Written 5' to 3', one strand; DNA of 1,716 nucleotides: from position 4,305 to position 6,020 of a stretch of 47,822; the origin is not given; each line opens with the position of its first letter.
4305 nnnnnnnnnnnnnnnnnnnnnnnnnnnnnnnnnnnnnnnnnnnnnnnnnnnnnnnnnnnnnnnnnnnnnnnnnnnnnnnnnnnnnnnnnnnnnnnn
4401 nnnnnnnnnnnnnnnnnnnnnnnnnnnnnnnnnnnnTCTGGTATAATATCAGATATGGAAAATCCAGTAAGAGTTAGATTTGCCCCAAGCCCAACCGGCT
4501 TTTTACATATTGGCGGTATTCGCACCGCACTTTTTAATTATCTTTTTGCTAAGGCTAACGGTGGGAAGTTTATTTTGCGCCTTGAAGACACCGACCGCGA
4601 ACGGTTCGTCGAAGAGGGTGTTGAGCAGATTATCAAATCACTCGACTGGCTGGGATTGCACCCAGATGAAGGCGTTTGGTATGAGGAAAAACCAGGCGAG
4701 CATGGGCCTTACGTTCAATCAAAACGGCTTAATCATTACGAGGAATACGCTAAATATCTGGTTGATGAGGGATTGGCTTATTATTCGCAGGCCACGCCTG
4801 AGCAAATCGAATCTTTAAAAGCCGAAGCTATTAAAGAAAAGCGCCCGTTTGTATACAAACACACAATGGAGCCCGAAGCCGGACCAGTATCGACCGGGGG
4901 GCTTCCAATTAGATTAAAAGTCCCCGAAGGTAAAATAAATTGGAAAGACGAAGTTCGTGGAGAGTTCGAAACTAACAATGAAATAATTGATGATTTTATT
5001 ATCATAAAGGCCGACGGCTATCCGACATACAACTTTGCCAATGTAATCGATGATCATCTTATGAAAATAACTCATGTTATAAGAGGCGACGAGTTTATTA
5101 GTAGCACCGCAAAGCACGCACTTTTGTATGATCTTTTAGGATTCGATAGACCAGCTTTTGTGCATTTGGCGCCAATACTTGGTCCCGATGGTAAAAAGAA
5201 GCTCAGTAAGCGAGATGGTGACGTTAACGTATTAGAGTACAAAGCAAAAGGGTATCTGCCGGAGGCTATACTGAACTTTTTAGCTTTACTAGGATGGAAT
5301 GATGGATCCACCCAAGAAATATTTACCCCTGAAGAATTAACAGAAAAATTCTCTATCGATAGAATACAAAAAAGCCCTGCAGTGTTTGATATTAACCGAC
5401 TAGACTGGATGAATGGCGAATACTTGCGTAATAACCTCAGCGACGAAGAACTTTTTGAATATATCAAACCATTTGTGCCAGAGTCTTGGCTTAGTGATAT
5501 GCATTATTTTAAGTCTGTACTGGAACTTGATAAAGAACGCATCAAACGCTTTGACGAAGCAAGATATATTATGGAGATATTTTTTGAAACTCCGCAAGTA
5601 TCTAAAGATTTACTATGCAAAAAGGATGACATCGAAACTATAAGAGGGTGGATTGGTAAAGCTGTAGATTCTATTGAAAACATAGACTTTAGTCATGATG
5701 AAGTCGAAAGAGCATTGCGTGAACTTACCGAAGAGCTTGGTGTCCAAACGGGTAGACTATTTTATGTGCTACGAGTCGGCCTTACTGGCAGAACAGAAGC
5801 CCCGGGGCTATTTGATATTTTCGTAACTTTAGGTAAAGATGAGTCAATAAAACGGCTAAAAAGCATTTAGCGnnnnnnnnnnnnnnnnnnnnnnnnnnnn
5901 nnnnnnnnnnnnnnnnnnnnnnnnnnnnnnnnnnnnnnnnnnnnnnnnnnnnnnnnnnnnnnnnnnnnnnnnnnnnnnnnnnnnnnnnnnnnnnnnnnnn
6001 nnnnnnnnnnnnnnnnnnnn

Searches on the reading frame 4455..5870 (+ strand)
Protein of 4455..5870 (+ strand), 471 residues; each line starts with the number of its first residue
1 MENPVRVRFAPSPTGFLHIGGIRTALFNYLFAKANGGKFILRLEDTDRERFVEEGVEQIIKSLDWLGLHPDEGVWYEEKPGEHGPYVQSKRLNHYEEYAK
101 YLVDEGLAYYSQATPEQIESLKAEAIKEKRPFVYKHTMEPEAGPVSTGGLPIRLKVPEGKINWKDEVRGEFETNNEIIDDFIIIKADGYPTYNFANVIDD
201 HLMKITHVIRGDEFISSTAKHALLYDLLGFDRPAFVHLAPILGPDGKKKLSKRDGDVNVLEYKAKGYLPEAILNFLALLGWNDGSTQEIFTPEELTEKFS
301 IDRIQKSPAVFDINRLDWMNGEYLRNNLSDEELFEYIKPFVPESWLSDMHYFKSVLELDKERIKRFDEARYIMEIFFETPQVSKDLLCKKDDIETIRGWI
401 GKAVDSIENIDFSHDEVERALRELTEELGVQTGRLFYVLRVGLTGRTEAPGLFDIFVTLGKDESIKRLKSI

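Call 22: find_related_loci(query=window:4455-5870:+, collection=genome_contigs, flank=10000)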
Query window:4455-5870:+ (471 aa) in genome_contigs; peptide patterns used: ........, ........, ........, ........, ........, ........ (x = any residue, [..] = any of these).
84 stretches matched a pattern; 42 encode a relative of the query (tblastn E <= 1e-3); 42 distinct loci.
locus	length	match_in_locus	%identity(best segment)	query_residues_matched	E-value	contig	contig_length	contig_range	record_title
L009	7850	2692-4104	83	1-471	0e+0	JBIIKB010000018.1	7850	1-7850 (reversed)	MAG: Candidatus Saccharimonadia bacterium isolate ME2001-10-09pf_3300042861_group1_bin39 Rohwer_bin1541_scaffold_2339_c6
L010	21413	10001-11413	82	1-471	0e+0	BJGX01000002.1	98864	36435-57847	Candidatus Saccharibacteria bacterium LBMAG_Ca.Saccharibacteria_epi.bin1 DNA, sequence02, whole genome shotgun sequence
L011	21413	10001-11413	74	1-470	0e+0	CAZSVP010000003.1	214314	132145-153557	MAG TPA_asm: uncultured Candidatus Saccharibacteria bacterium isolate SRP173033_co1_288 genome assembly, contig: NODE_46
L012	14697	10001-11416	75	1-471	0e+0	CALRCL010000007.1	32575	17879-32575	MAG: Patescibacteria group bacterium UBA4664 isolate RH-26jul17-99 genome assembly, contig: RH-26jul17-C3333, whole geno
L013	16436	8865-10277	73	1-471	0e+0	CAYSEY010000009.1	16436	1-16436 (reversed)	MAG TPA_asm: uncultured Candidatus Saccharibacteria bacterium isolate SRP286056_co1_538 genome assembly, contig: NODE_42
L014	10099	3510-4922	72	1-471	0e+0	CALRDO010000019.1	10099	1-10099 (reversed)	MAG: Patescibacteria group bacterium UBA4664 isolate TH-Jun18-49 genome assembly, contig: TH-Jun18-C15058, whole genome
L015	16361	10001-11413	72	1-471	0e+0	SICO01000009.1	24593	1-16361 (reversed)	MAG: Candidatus Saccharibacteria bacterium isolate Baikal-deep-G207 BACOMB-C9513, whole genome shotgun sequence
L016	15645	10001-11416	74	1-471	0e+0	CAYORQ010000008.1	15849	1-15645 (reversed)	MAG TPA_asm: uncultured Candidatus Saccharibacteria bacterium isolate binchicken_co321_112 genome assembly, contig: NODE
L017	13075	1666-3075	69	1-471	0e+0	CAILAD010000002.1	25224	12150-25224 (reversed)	uncultured bacterium isolate Umea_bin-07027 genome assembly, contig: bin-07027:02/49, whole genome shotgun sequence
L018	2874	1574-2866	74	1-430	0e+0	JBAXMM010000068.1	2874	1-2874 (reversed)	MAG: bacterium isolate ELA453 MAG453_68, whole genome shotgun sequence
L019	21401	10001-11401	68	1-468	0e+0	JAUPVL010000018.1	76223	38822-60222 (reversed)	MAG: Patescibacteria group bacterium isolate erpe_2018_sw_30hr_WHONDRS-SW48-000095_B_bin.41 scaffold_328214, whole genom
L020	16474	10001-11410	68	1-468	0e+0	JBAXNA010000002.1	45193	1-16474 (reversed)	MAG: Candidatus Saccharibacteria bacterium isolate ELA467 MAG467_2, whole genome shotgun sequence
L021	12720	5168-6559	68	5-467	0e+0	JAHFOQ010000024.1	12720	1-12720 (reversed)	MAG: bacterium isolate nzgw507 NODE_4927_length_12721_cov_4.368175, whole genome shotgun sequence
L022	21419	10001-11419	67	1-470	0e+0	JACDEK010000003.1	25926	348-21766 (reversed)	MAG: Candidatus Saccharibacteria bacterium isolate MGR_bin358 SD2903_NODE_214_length_25926_cov_0.931005, whole genome sh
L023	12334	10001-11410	65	1-471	0e+0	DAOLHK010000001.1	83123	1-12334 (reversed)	MAG TPA_asm: Candidatus Saccharibacteria bacterium isolate AMR_MDS_0256 NODE_2_length_83123_cov_12.351953, whole genome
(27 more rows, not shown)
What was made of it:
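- Organism: GltX is 83% and 82% identical to the two closest Saccharimonadia MAGs, from Lake Mendota and Lake Biwa (call 22). The organism is a Saccharibacterium, and cultivated Saccharibacteria live on Actinomycetota (call 22; the host range is my background knowledge).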

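Call 23: search_protein_families(library=ncbifam, proteins=[window:4455-5870:+], max_evalue=0.00001)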
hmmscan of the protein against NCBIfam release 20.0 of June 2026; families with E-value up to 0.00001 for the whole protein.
window:4455-5870:+ (471 aa): 10 families
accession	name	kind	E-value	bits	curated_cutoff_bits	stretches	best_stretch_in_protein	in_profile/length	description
TIGR00464.1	gltX_bact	equivalog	1.2e-147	492.6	289.95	1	5-469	2-464/470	glutamate--tRNA ligase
TIGR03838.1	queuosine_YadB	equivalog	1.1e-59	202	276.7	1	6-271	2-251/272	tRNA glutamyl-Q(34) synthetase GluQRS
NF004315.1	PRK05710.1-4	equivalog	1.5e-56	191.8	250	1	8-274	2-272/274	tRNA glutamyl-Q(34) synthetase GluQRS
NF004314.0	PRK05710.1-3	equivalog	3e-55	187.7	256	1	4-294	6-273/297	tRNA glutamyl-Q(34) synthetase GluQRS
NF004313.0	PRK05710.1-2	equivalog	4.9e-44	150.7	380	1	4-271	4-263/299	tRNA glutamyl-Q(34) synthetase GluQRS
NF003169.0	PRK04156.1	equivalog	9.8e-40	136.7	516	2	3-127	100-214/567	glutamate--tRNA ligase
NF004312.0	PRK05710.1-1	equivalog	4.3e-39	134.7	453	1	8-271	17-258/306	tRNA glutamyl-Q(34) synthetase GluQRS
TIGR00463.1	gltX_arch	equivalog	2.6e-36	125.3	401.75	2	5-126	94-203/560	glutamate--tRNA ligase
NF011291.0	PRK14703.1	equivalog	1.4e-18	66.6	681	1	5-135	32-151/769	glutamine--tRNA ligase/YqeY domain fusion protein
TIGR00440.1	glnS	equivalog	1.5e-18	67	425.8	1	5-122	1-107/524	glutamine--tRNA ligase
